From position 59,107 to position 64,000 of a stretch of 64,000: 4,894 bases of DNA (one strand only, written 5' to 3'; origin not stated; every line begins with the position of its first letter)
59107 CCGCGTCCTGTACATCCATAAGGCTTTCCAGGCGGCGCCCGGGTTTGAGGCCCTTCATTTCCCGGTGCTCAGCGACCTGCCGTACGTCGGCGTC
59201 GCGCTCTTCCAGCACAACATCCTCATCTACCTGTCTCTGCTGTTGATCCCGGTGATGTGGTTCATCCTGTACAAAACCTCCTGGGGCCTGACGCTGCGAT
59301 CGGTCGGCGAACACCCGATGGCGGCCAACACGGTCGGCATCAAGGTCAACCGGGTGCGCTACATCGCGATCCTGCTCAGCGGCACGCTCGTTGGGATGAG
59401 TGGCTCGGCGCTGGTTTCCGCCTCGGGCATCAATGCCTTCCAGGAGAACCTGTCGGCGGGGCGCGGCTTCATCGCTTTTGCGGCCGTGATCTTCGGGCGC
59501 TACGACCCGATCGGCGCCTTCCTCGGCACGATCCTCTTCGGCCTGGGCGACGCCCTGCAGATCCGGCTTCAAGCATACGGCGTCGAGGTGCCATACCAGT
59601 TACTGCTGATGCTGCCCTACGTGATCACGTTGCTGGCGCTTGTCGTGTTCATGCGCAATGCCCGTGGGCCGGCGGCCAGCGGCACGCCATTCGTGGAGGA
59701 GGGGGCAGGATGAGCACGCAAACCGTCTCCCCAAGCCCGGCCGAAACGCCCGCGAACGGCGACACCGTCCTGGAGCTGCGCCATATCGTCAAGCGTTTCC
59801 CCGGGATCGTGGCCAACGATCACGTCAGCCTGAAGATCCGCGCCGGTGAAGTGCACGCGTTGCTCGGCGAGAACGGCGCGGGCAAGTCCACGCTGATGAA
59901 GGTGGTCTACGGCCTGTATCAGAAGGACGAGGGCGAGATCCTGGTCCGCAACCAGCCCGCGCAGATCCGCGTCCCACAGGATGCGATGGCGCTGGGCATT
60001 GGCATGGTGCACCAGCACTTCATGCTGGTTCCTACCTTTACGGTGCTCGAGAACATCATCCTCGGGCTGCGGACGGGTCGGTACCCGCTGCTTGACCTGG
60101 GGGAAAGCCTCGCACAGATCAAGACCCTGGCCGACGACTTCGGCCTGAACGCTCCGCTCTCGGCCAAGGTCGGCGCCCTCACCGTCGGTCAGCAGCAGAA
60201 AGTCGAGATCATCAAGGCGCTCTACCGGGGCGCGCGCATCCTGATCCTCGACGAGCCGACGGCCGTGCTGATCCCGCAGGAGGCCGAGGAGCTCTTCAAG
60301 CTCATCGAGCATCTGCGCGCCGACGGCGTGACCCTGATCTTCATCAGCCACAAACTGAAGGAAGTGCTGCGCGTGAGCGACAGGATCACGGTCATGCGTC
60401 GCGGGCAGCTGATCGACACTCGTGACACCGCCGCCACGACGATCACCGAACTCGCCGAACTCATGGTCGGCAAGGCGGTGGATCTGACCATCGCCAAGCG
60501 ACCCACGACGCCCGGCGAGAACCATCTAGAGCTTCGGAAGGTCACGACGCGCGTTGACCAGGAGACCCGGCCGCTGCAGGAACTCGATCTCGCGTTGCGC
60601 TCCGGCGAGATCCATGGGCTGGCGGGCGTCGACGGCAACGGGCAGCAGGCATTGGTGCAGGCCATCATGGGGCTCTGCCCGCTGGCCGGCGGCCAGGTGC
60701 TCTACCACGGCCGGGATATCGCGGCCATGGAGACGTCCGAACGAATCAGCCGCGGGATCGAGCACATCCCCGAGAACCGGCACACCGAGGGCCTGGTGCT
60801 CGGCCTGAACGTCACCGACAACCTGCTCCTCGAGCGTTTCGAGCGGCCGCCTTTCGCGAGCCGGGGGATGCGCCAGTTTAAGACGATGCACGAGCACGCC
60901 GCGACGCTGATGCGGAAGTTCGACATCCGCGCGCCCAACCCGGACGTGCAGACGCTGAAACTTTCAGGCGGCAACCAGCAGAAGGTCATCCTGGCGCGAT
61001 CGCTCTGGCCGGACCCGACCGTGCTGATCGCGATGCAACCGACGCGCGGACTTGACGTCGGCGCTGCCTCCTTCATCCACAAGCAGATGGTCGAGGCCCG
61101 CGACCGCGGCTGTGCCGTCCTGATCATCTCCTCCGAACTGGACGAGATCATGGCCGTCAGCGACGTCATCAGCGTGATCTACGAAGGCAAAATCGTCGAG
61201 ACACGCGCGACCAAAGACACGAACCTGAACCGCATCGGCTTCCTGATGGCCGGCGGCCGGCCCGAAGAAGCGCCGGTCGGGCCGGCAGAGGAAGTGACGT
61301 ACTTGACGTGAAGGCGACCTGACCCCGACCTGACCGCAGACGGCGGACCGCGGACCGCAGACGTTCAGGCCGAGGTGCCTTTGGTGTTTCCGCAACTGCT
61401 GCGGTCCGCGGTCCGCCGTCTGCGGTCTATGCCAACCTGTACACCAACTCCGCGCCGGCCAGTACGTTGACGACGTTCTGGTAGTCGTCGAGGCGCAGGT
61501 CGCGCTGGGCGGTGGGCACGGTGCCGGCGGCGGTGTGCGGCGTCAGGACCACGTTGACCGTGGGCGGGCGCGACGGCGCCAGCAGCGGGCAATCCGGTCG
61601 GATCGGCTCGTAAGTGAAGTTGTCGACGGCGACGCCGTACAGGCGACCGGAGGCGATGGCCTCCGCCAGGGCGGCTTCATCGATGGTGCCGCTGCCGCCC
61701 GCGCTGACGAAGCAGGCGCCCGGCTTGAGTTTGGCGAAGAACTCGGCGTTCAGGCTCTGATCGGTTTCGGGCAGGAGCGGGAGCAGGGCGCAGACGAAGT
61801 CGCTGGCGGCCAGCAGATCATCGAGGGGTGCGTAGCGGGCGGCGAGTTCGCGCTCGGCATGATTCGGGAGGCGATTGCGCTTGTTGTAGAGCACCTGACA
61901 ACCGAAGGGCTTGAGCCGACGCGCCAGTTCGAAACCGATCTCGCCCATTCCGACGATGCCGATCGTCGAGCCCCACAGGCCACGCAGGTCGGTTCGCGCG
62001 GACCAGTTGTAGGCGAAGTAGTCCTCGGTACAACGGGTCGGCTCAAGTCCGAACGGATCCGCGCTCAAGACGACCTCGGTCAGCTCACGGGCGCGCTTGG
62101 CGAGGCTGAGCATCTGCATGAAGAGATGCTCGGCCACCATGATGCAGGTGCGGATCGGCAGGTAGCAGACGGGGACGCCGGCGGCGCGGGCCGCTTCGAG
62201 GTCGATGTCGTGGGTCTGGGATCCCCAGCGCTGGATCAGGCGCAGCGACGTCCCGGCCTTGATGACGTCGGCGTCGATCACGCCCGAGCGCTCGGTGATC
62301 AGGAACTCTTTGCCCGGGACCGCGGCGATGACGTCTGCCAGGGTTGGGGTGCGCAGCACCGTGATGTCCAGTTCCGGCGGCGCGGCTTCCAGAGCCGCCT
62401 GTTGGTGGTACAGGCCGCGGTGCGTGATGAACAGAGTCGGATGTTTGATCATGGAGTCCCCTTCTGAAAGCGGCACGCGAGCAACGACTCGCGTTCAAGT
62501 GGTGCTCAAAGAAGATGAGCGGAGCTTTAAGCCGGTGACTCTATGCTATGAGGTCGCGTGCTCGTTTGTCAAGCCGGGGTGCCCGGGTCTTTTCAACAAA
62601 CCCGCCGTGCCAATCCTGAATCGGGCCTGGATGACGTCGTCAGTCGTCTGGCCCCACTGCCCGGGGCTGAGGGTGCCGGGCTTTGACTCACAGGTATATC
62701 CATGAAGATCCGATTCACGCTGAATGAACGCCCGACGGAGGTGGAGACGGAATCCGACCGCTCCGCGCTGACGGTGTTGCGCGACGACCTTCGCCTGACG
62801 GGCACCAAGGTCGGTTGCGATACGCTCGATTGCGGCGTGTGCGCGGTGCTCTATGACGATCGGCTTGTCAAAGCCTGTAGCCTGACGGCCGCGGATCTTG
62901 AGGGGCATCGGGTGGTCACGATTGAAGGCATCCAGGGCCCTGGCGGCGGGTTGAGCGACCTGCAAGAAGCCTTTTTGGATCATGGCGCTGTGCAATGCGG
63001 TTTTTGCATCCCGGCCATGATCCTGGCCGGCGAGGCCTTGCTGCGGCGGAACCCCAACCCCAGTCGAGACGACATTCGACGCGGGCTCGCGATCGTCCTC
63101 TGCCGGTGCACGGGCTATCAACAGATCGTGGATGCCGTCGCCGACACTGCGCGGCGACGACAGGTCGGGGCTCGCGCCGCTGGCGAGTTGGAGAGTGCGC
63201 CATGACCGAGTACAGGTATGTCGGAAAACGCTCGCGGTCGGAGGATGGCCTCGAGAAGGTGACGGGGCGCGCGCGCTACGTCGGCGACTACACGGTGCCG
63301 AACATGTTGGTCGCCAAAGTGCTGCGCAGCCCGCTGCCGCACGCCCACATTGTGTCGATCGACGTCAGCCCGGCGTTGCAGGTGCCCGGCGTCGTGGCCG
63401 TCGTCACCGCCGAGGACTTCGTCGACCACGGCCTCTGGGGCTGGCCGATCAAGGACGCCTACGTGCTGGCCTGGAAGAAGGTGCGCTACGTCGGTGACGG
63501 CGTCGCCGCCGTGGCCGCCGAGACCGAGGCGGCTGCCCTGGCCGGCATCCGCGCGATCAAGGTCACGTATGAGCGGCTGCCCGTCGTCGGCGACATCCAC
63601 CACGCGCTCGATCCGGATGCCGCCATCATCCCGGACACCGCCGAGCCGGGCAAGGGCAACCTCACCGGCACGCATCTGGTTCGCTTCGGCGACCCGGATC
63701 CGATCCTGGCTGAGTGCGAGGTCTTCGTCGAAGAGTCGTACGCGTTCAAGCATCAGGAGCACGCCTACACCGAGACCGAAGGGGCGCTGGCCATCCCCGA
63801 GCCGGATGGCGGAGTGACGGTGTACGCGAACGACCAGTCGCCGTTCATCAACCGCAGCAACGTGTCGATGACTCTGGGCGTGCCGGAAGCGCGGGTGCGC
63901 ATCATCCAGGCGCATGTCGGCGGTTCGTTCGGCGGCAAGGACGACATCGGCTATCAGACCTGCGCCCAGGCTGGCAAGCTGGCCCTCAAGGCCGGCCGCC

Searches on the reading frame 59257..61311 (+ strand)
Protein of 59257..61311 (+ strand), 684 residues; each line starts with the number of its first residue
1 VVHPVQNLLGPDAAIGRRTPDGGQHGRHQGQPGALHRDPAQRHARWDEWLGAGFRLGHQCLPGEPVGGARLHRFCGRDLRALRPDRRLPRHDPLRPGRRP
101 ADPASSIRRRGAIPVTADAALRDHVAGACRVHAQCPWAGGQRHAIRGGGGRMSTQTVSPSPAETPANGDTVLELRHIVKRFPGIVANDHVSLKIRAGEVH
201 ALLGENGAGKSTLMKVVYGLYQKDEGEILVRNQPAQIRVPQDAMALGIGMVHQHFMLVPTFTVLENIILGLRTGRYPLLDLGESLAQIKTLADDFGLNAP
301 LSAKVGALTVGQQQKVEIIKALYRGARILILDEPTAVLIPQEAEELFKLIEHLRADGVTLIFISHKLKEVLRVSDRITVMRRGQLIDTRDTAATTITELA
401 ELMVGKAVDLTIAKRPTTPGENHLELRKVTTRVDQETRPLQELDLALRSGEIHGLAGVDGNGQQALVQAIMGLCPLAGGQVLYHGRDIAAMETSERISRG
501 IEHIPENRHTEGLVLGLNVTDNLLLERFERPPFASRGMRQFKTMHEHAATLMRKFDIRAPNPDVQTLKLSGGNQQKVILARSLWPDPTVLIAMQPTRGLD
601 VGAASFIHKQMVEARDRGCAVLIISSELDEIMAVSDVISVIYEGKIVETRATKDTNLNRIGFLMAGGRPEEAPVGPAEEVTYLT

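Call 25: search_protein_families(library=pfam, proteins=[window:59257-61311:+], max_evalue=0.00001)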
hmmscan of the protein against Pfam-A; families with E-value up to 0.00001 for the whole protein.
window:59257-61311:+ (684 aa): 2 families
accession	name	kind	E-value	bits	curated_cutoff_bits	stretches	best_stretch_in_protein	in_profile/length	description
PF00005.33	ABC_tran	-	2.4e-49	167.9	25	2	189-336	3-137/137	ABC transporter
PF13304.12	AAA_21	-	2e-06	28.5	27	0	199-220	1-22/304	AAA domain, putative AbiEii toxin, Type IV TA system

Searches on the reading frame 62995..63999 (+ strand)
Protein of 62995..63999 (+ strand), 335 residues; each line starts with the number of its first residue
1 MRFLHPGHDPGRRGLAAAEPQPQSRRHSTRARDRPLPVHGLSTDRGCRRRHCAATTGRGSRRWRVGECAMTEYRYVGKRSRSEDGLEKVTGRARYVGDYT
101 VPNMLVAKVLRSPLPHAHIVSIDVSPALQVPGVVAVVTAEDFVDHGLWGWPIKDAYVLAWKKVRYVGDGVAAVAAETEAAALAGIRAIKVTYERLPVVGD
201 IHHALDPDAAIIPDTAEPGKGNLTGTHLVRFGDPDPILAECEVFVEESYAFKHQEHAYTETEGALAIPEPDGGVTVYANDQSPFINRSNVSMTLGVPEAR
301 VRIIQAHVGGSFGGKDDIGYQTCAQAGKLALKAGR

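Call 25: search_protein_families(library=pfam, proteins=[window:62995-63999:+], max_evalue=0.00001)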
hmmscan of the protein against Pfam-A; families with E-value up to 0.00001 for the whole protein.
window:62995-63999:+ (335 aa): 2 families
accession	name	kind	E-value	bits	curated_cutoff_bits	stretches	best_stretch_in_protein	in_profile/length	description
PF01315.27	Ald_Xan_dh_C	-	7.9e-30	103.9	31.3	1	90-196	1-110/110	Aldehyde oxidase and xanthine dehydrogenase, a/b hammerhead domain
PF02738.23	MoCoBD_1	-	2.7e-26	92.6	27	1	229-335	13-119/244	Molybdopterin cofactor-binding domain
